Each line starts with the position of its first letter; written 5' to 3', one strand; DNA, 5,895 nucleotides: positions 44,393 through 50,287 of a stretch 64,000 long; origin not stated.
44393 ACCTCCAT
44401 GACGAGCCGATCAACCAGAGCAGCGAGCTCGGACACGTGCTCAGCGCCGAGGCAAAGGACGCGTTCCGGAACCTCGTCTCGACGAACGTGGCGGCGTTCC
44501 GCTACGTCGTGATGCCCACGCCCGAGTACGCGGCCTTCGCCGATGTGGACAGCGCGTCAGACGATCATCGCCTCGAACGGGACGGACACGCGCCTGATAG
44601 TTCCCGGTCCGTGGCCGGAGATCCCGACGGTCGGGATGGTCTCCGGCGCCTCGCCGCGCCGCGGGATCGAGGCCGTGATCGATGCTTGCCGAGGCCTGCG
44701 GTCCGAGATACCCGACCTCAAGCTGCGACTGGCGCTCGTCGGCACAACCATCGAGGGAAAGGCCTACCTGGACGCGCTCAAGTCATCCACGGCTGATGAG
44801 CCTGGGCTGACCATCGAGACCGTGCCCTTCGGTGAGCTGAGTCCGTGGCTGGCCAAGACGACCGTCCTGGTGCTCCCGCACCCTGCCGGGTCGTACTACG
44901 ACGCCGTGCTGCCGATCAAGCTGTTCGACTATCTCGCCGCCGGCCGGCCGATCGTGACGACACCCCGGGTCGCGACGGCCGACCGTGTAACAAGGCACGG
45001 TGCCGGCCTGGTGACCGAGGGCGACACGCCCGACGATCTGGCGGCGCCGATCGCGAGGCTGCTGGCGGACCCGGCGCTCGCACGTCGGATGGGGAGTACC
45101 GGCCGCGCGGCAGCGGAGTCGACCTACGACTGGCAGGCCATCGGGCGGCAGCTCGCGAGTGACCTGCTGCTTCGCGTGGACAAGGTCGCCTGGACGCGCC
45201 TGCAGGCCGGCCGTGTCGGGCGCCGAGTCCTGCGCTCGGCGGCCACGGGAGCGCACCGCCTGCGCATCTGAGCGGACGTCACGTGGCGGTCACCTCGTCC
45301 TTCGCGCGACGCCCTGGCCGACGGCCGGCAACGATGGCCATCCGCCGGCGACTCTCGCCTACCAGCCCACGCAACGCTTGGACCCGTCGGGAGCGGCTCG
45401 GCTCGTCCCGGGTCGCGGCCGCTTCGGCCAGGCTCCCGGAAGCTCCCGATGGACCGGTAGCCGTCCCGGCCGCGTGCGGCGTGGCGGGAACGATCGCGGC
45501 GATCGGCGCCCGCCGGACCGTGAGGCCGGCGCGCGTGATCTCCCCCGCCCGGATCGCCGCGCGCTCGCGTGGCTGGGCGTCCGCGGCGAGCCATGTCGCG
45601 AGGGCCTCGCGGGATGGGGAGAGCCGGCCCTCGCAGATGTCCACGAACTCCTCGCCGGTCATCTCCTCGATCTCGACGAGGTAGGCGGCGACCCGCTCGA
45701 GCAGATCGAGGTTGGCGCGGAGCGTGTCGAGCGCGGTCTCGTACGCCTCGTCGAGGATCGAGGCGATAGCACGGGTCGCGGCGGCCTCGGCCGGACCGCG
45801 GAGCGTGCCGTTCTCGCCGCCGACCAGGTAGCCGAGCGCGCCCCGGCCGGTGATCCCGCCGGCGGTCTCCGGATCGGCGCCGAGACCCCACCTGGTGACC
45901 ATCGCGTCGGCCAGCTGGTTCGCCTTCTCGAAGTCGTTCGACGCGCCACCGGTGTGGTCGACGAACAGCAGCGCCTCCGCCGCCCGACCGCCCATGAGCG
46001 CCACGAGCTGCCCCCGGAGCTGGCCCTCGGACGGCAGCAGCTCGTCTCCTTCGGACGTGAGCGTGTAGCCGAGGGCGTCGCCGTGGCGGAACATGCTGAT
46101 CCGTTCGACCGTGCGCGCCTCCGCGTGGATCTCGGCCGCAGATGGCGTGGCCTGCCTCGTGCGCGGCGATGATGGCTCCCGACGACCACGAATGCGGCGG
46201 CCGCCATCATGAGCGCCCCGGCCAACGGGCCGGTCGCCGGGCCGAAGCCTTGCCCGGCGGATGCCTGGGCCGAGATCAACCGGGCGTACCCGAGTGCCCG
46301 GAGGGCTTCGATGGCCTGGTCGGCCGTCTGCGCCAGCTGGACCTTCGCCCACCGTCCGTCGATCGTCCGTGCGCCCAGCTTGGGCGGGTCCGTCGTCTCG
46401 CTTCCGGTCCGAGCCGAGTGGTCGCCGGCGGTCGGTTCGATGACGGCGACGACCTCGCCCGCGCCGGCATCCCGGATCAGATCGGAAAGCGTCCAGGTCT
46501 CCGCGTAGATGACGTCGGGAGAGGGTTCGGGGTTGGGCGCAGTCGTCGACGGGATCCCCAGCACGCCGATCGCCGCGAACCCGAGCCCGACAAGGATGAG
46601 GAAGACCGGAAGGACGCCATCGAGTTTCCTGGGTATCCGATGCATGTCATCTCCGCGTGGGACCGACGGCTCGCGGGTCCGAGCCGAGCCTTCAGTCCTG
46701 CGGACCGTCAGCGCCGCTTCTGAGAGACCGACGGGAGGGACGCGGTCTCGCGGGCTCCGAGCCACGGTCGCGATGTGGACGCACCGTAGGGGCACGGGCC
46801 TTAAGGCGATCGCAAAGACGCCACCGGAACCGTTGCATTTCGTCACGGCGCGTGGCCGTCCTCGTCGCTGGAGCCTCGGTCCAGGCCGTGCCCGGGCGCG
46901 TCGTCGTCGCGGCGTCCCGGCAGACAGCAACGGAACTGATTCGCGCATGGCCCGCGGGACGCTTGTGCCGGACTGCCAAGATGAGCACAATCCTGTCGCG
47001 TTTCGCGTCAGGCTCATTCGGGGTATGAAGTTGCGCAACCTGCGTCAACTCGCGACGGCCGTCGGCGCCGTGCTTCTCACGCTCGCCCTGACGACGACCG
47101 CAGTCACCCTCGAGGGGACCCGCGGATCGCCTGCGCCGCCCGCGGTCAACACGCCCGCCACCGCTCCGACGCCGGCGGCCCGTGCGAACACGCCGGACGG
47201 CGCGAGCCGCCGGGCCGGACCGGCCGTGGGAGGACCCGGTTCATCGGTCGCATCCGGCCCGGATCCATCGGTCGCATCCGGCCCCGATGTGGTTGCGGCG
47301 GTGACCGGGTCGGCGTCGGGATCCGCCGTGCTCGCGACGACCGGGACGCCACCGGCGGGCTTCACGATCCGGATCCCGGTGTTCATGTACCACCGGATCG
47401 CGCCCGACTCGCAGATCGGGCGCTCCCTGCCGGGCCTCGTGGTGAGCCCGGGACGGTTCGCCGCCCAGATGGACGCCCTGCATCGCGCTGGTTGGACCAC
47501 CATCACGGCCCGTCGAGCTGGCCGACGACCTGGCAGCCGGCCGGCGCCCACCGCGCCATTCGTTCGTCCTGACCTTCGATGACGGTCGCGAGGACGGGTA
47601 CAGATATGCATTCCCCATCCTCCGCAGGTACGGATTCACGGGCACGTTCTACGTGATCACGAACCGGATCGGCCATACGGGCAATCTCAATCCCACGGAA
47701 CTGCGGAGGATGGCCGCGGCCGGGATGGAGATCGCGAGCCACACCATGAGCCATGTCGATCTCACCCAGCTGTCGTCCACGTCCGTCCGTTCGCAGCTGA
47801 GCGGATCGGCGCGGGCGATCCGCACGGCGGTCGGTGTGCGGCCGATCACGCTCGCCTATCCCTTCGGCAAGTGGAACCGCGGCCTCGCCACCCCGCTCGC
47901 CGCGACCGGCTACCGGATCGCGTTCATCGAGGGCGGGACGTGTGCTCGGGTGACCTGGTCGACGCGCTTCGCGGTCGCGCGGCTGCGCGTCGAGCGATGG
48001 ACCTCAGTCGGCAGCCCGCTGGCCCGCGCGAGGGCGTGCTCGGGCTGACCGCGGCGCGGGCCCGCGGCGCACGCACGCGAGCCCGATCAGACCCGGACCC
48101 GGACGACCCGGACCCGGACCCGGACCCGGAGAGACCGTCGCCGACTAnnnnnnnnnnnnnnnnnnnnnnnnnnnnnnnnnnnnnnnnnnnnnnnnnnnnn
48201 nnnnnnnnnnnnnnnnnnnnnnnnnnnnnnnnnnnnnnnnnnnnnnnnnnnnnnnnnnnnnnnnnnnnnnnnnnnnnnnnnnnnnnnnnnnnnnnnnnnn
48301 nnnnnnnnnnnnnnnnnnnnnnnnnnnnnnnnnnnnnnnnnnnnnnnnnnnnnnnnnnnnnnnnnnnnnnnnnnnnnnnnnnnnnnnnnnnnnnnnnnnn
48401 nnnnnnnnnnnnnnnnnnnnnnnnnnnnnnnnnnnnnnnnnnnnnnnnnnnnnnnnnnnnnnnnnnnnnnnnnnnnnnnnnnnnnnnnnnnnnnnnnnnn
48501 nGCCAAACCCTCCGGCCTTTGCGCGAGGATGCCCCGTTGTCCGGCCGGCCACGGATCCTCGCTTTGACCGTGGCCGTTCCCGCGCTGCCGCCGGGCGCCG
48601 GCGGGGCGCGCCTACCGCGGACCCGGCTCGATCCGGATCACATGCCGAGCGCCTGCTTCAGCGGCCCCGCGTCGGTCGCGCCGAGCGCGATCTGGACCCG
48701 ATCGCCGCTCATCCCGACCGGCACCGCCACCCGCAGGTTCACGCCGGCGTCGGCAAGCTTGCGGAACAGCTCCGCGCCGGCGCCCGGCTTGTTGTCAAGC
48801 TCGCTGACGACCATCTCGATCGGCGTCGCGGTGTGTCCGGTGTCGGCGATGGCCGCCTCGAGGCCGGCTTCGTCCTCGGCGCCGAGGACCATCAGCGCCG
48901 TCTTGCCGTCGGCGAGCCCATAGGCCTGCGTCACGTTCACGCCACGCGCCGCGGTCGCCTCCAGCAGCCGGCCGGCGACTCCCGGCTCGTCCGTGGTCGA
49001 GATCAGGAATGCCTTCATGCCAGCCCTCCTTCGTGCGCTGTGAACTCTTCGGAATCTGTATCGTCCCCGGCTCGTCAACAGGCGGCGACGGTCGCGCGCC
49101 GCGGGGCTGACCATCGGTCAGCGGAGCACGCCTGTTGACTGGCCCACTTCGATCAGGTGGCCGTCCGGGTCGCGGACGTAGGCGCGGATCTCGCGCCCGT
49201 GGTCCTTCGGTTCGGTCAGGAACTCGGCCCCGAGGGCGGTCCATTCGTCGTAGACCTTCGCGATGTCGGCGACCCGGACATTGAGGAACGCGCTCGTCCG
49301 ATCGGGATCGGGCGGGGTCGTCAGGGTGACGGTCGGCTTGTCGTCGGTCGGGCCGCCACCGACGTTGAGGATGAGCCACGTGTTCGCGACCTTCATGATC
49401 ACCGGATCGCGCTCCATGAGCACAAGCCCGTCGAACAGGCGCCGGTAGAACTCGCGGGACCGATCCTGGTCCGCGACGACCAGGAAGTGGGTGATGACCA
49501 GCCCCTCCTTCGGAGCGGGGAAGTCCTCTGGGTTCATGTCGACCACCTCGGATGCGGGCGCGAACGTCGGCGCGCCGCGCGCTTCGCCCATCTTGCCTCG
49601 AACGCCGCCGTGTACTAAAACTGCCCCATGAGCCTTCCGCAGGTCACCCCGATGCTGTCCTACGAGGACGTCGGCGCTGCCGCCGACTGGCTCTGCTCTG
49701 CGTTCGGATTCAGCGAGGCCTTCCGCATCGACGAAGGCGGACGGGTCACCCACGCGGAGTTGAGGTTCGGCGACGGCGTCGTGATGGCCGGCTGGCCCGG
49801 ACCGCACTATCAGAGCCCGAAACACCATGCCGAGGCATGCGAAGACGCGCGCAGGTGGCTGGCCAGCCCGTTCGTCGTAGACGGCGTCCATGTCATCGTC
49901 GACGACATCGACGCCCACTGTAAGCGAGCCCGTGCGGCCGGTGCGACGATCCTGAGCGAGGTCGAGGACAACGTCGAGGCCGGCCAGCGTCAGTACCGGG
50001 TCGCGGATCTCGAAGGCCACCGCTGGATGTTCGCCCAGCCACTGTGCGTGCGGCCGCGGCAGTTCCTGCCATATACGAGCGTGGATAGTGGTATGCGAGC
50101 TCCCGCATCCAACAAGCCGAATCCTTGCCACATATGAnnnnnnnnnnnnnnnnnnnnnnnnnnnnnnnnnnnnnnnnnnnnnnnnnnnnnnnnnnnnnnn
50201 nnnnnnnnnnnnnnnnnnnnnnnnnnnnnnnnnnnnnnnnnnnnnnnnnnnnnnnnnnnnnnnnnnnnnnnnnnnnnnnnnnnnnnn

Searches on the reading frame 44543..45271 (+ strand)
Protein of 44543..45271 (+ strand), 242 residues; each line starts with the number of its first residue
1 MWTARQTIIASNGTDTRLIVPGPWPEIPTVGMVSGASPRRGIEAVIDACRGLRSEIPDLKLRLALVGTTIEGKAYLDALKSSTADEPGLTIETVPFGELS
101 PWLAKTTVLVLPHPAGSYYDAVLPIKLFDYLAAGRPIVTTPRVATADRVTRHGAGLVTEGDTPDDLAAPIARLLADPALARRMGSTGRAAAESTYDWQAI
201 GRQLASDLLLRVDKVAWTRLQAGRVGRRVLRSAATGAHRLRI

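Call 81: search_protein_families(library=pfam, proteins=[window:44543-45271:+], max_evalue=0.001)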
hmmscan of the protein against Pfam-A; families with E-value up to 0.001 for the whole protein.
window:44543-45271:+ (242 aa): 3 families
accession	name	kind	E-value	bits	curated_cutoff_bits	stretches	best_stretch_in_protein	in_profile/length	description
PF13692.12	Glyco_trans_1_4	-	2.2e-14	54.3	27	1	28-176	2-142/142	Glycosyl transferases group 1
PF00534.26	Glycos_transf_1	-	2.9e-11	43.6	26.4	1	28-188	16-170/172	Glycosyl transferases group 1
PF13524.12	Glyco_trans_1_2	-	4.9e-07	30.2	25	1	121-204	61-142/144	Glycosyl transferase-like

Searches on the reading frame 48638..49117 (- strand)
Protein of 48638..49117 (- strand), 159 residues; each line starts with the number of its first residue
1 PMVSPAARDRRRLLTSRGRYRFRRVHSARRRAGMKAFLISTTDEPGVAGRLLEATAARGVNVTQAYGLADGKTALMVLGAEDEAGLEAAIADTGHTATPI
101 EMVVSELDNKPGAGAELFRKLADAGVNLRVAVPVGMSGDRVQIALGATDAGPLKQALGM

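Call 81: search_protein_families(library=pfam, proteins=[window:48638-49117:-], max_evalue=0.001)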
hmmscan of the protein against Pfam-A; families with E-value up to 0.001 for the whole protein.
window:48638-49117:- (159 aa): 3 families
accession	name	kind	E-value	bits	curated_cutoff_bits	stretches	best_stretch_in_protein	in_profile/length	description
PF01842.31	ACT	-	5.9e-07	29.6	27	0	39-74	5-42/66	ACT domain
PF22468.2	ACT_9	-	1.5e-05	25.1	27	0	43-63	10-30/61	ACT domain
PF13840.12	ACT_7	-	0.0002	21.6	27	0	100-128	9-38/65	ACT domain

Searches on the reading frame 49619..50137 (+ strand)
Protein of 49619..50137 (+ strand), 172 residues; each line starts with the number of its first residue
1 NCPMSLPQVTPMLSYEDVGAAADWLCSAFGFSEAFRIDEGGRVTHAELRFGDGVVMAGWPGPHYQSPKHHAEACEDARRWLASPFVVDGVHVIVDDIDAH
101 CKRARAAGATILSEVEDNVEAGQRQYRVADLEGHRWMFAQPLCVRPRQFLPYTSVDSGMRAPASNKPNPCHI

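Call 81: search_protein_families(library=pfam, proteins=[window:49619-50137:+], max_evalue=0.001)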
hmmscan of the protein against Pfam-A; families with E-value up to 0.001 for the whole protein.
window:49619-50137:+ (172 aa): 1 family
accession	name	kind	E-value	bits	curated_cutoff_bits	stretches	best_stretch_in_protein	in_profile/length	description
PF00903.31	Glyoxalase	-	4.8e-10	40.3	20.6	1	13-138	7-121/121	Glyoxalase/Bleomycin resistance protein/Dioxygenase superfamily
